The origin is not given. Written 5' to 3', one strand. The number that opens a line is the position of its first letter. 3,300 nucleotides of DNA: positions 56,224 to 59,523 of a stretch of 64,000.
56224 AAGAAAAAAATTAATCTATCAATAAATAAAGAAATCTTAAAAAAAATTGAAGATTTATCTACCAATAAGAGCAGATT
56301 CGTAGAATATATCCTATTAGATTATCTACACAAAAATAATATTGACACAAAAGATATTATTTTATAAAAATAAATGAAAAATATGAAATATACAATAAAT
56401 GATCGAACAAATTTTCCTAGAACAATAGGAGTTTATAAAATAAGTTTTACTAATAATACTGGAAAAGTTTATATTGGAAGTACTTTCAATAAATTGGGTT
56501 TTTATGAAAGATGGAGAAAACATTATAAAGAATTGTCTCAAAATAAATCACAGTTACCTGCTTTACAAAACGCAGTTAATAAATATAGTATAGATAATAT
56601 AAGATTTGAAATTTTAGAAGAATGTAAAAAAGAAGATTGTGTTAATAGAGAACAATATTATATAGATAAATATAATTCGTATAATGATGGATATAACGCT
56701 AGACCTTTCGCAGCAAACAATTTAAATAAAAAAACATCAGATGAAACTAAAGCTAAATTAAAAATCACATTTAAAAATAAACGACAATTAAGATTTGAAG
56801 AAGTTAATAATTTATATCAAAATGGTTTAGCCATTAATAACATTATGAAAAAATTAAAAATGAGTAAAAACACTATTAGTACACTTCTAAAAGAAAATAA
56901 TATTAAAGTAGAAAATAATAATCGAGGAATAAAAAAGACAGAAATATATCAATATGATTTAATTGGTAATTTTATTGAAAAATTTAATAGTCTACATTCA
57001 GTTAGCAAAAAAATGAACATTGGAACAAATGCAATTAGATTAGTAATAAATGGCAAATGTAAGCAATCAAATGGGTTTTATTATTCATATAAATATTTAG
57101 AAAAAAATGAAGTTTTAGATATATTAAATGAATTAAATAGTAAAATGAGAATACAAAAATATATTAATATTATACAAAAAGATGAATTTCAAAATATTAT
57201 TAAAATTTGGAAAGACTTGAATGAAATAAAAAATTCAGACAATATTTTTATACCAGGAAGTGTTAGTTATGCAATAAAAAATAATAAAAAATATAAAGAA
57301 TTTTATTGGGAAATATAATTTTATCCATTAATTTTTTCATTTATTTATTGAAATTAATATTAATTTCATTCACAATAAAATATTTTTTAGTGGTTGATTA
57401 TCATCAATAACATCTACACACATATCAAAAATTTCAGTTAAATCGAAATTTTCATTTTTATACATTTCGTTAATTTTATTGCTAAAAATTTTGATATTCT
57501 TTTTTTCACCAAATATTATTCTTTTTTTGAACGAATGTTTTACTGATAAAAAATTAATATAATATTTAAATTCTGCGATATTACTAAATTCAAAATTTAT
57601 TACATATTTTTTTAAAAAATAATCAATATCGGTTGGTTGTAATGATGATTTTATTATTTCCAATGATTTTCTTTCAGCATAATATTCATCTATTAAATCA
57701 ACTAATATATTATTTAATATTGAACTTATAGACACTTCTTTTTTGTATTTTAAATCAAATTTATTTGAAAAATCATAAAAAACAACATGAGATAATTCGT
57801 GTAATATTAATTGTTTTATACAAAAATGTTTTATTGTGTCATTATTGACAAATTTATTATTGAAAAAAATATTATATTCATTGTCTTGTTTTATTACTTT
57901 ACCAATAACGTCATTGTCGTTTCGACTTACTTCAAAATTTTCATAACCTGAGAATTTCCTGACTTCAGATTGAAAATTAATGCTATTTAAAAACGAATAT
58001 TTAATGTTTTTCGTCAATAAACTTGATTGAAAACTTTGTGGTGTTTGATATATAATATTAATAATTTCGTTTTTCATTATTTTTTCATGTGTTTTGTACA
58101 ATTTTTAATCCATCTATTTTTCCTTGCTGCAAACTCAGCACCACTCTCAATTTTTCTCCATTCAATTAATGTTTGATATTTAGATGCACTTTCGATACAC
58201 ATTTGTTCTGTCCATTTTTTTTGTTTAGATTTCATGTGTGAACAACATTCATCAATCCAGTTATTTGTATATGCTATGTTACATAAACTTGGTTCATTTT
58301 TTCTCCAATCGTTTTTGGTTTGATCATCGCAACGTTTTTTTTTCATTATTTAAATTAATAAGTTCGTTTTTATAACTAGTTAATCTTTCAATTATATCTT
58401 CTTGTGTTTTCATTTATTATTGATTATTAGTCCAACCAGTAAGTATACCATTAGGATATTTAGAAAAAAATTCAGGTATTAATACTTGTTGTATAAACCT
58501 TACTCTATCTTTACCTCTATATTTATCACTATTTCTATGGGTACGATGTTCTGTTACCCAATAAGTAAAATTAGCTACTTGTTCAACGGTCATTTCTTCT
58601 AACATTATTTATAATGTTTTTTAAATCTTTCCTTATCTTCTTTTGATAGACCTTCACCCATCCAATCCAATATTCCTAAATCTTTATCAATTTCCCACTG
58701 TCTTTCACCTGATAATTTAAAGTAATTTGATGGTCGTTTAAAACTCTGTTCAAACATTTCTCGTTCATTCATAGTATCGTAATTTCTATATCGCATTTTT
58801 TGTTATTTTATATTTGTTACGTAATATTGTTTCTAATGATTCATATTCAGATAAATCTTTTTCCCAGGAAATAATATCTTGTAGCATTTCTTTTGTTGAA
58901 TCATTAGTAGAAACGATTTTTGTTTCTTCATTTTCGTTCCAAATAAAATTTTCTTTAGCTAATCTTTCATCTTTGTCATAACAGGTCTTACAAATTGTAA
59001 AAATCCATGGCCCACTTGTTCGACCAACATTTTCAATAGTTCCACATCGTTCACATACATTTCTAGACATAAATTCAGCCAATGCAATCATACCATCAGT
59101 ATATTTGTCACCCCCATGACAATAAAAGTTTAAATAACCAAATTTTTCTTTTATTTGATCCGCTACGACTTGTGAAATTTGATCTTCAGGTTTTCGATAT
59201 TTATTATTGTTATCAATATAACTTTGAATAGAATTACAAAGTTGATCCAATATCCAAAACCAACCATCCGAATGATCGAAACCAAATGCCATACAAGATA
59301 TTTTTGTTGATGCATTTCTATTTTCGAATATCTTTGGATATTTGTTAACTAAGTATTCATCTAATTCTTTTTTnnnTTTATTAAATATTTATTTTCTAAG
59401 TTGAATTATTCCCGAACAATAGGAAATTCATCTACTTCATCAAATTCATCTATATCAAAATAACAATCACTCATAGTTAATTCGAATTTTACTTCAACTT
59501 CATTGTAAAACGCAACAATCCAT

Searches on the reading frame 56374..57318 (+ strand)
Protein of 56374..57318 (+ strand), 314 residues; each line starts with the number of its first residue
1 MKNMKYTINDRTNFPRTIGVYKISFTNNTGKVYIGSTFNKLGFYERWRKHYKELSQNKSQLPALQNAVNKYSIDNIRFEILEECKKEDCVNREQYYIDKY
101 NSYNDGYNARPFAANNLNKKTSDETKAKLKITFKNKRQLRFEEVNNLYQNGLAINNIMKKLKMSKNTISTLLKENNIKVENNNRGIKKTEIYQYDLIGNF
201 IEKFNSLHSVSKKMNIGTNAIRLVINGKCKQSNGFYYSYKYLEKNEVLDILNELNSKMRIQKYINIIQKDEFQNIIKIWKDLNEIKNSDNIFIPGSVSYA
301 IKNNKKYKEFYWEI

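Call 7: search_protein_families(library=pfam, max_evalue=1, proteins=[window:56374-57318:+])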
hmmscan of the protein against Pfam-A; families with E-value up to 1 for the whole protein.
window:56374-57318:+ (314 aa): 7 families
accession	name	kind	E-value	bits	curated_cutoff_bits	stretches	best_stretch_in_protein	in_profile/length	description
PF07453.19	NUMOD1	-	7.6e-06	26.5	22.8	1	190-222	2-34/37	NUMOD1 domain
PF13936.12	HTH_38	-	0.0085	16.3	27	1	137-175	3-44/44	Helix-turn-helix domain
PF22083.2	I-HmuI_NUMOD-like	-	0.0095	15.9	27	1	202-236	10-44/46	DNA endonuclease I-HmuI-like, NUMOD-like domain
PF12879.12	SICA_C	-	0.027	14.9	22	1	60-90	61-91/145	SICA C-terminal inner membrane domain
PF14493.12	HTH_40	-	0.063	14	27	1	146-178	7-39/89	Helix-turn-helix domain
PF01986.22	DUF123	-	0.13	13.2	25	1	31-58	8-35/95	Domain of unknown function DUF123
PF14612.12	Ino80_Iec3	-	0.18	12.4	27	0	127-177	8-54/70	IEC3 subunit of the Ino80 complex, chromatin re-modelling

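Call 14: search_protein_families(library=phrogs, max_evalue=0.01, proteins=[window:56374-57318:+])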
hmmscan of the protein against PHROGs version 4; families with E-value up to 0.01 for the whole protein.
window:56374-57318:+ (314 aa): 11 families
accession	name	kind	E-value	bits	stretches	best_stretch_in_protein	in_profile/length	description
phrog_314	-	DNA, RNA and nucleotide metabolism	3.8e-22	79.9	1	4-245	164-393/574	homing endonuclease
phrog_5123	-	DNA, RNA and nucleotide metabolism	6.9e-14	53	1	18-132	2-109/152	homing endonuclease with GIY-YIG motif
phrog_7168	-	DNA, RNA and nucleotide metabolism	8.6e-12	46.1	1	19-266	3-251/284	homing endonuclease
phrog_19446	-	DNA, RNA and nucleotide metabolism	1e-05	26.2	1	20-131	4-118/254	homing endonuclease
phrog_26160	-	unknown function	1.8e-05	25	1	18-106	183-274/278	-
phrog_3404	-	DNA, RNA and nucleotide metabolism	4.2e-05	24.5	1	25-140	9-117/235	HNH endonuclease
phrog_3855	-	DNA, RNA and nucleotide metabolism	0.00012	23.5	0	129-173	60-101/115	HTH DNA binding protein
phrog_125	-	DNA, RNA and nucleotide metabolism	0.00037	21.1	1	127-193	152-221/254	DNA invertase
phrog_4494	-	unknown function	0.0017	19.9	1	141-204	7-72/109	-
phrog_1303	-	DNA, RNA and nucleotide metabolism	0.0047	17.7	1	141-221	29-114/184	DNA binding protein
phrog_34622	-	unknown function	0.0056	17.5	0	204-253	16-65/189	-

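Call 48: search_protein_families(library=ncbifam, max_evalue=0.1, proteins=[window:56374-57315:+])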
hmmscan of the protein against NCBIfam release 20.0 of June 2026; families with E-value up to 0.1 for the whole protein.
window:56374-57315:+ (314 aa): 3 families
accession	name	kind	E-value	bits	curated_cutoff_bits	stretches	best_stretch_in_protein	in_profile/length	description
TIGR01453.1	grpIintron_endo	subfamily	3.4e-24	86.1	56.05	1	19-233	3-209/215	group I intron endonuclease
NF040595.1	HTH_Cbp1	equivalog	4.1e-06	26.8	140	1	103-221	12-127/135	CRISPR DNA repeat-binding protein Cbp1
NF009454.0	PRK12814.1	equivalog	0.079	11.3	916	0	97-168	506-577/657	putative NADPH-dependent glutamate synthase small subunit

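Call 82: search_protein_families(library=pfam, alignment_id=A7, max_evalue=0.001)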
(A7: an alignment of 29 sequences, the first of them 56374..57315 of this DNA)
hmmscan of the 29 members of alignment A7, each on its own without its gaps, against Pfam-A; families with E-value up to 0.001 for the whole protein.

A. member 1, window:56374-57315:+ (314 aa): 1 family
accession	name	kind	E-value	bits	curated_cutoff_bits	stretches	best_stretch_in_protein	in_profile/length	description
PF07453.19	NUMOD1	-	7.6e-06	26.5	22.8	1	190-222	2-34/37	NUMOD1 domain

B. families by the number of members that match (of 29 scanned): 16 families
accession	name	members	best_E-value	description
PF24308.1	DUF7487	7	1.4e-30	Family of unknown function (DUF7487)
PF01541.30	GIY-YIG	5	6e-08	GIY-YIG catalytic domain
PF07453.19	NUMOD1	4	1e-08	NUMOD1 domain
PF05265.19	DUF723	3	7.1e-10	Protein of unknown function (DUF723)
PF14311.12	DUF4379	3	2e-09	Probable Treble clef zinc finger domain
PF22083.2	I-HmuI_NUMOD-like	2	9.3e-08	DNA endonuclease I-HmuI-like, NUMOD-like domain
PF13192.12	Thioredoxin_3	2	1.7e-05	Thioredoxin domain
PF07460.16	NUMOD3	1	2.9e-19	NUMOD3 motif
PF07669.17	Eco57I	1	6e-18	Eco57I restriction-modification methylase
PF22945.2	LEM-3_GIY-YIG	1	2.7e-15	LEM-3-like GIY-YIG domain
PF14528.11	LAGLIDADG_3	1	5.5e-09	LAGLIDADG-like domain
PF00961.24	LAGLIDADG_1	1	6.1e-06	LAGLIDADG endonuclease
PF10881.14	DUF2726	1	9.8e-05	Protein of unknown function (DUF2726)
PF02796.21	HTH_7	1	0.00013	Helix-turn-helix domain of resolvase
PF09889.16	DUF2116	1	0.00046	Probable treble clef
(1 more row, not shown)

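Call 83: search_protein_families(library=phrogs, alignment_id=A7, max_evalue=0.00001)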
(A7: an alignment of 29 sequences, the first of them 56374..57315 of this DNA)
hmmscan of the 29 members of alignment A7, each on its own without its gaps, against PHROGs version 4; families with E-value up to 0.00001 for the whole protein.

A. member 1, window:56374-57315:+ (314 aa): 3 families
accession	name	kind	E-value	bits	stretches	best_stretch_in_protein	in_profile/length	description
phrog_314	-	DNA, RNA and nucleotide metabolism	3.8e-22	79.9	1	4-245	164-393/574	homing endonuclease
phrog_5123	-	DNA, RNA and nucleotide metabolism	6.9e-14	53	1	18-132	2-109/152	homing endonuclease with GIY-YIG motif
phrog_7168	-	DNA, RNA and nucleotide metabolism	8.6e-12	46.1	1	19-266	3-251/284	homing endonuclease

B. families by the number of members that match (of 29 scanned): 34 families (the first 25 are shown)
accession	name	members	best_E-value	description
phrog_20046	-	6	4.2e-53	-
phrog_314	-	6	5.4e-41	homing endonuclease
phrog_12131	-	6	1.5e-35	homing endonuclease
phrog_3339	-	6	6.6e-25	homing endonuclease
phrog_7168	-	6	6.9e-23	homing endonuclease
phrog_5104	-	6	1.1e-22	-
phrog_5123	-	6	7e-16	homing endonuclease with GIY-YIG motif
phrog_559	-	4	3.5e-75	HNH endonuclease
phrog_19446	-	4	3.1e-14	homing endonuclease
phrog_681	-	3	6.7e-45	endonuclease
phrog_4605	-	3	2.2e-41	-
phrog_4538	-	3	1.1e-22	-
phrog_9084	-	2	7e-27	homing endonuclease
phrog_7140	-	2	1e-16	intron encoded nuclease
phrog_1035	-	2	3.3e-15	endonuclease VII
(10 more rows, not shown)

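Call 100: search_protein_families(library=padloc, max_evalue=0.01, proteins=[window:56374-57315:+])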
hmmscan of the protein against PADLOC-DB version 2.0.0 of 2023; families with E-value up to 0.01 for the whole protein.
window:56374-57315:+ (314 aa): 4 families
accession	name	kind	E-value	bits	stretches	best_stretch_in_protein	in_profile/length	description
PDLC03701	HEase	-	2.8e-13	48.3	1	19-109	4-92/271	homing endonuclease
PDLC03973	UzuA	-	2e-08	32.2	1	16-109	182-277/278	-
PDLC03693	HEase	-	1.6e-05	22.3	1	27-173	115-247/313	homing endonuclease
PDLC03679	HEase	-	1.9e-05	22.6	1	21-110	2-91/257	homing endonuclease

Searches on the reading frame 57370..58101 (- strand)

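Call 7: search_protein_families(library=pfam, max_evalue=1, proteins=[window:57370-58101:-])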
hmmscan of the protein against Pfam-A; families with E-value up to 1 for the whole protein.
window:57370-58101:- (243 aa): 3 families
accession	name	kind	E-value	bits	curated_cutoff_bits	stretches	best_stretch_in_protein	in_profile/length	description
PF18894.6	PhageMetallopep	-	0.0037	17.8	23.7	1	64-114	53-104/134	Putative phage metallopeptidase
PF10263.15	SprT-like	-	0.06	13.6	25.6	1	56-113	23-79/108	SprT-like family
PF01930.23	Cas_Cas4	-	0.6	10.6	22.7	0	119-226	45-147/160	Domain of unknown function DUF83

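Call 14: search_protein_families(library=phrogs, max_evalue=0.01, proteins=[window:57370-58101:-])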
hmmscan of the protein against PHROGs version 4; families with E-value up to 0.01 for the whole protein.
window:57370-58101:- (243 aa): 0 families

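Call 48: search_protein_families(library=ncbifam, max_evalue=0.1, proteins=[window:57370-58098:-])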
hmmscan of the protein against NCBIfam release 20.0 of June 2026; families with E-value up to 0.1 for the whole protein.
window:57370-58098:- (242 aa): 0 families

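Call 100: search_protein_families(library=padloc, max_evalue=0.01, proteins=[window:57373-58101:-])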
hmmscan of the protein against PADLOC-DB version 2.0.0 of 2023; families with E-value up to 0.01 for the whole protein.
window:57373-58101:- (243 aa): 0 families

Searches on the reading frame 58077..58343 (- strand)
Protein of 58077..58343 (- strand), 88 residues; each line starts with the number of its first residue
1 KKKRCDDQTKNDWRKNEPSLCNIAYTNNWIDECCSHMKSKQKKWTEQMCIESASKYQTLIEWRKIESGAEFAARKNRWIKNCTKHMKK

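Call 64: search_protein_families(library=pfam, max_evalue=0.1, proteins=[window:58077-58343:-])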
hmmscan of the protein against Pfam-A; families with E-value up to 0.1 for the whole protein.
window:58077-58343:- (88 aa): 1 family
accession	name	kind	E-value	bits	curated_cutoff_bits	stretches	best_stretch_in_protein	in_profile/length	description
PF05114.20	MbnB_TglH_ChrH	-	0.048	13.3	25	1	19-58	102-141/263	RiPP precursor modification enzyme MbnB/TglH/ChrH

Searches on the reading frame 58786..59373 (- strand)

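Call 55: search_protein_families(library=phrogs, max_evalue=0.01, proteins=[window:58786-59373:-])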
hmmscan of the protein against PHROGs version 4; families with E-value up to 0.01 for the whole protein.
window:58786-59373:- (195 aa): 1 family
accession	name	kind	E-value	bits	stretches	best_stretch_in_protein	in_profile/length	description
phrog_10532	-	unknown function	0.00012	23.1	0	103-147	73-115/127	-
